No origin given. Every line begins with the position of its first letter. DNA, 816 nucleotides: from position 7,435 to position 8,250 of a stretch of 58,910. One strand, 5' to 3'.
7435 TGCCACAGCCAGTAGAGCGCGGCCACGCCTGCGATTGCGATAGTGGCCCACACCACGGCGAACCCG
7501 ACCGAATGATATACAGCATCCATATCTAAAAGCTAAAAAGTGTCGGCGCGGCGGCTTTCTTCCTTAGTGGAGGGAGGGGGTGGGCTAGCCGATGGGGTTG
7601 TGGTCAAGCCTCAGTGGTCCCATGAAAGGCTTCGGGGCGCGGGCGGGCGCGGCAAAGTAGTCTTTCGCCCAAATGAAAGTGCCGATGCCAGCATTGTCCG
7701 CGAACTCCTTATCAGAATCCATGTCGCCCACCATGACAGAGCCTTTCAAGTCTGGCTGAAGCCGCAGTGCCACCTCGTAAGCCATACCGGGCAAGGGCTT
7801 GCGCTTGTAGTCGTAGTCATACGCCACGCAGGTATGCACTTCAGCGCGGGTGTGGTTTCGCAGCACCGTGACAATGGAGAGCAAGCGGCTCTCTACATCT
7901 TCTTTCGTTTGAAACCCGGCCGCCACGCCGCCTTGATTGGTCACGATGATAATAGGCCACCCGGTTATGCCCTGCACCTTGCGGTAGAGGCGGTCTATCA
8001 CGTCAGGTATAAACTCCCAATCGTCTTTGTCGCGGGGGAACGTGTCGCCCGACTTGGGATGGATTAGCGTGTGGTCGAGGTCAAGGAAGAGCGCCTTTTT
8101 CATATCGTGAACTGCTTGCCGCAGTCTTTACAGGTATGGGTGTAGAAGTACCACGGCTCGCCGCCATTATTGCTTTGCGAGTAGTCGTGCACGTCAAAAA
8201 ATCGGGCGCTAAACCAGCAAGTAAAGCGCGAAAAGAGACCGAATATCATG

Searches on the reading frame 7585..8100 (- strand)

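Call 46: search_protein_families(library=pfam, proteins=[window:7585-8100:-], max_evalue=0.001)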
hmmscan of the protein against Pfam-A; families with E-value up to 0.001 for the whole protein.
window:7585-8100:- (171 aa): 2 families
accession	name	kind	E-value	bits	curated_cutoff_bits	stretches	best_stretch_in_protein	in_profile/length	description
PF08645.17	PNK3P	-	3.2e-19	69.7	22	1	5-127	4-126/161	Polynucleotide kinase 3 phosphatase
PF13242.12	Hydrolase_like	-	1.8e-06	28.2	22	1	100-142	3-46/75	HAD-hyrolase-like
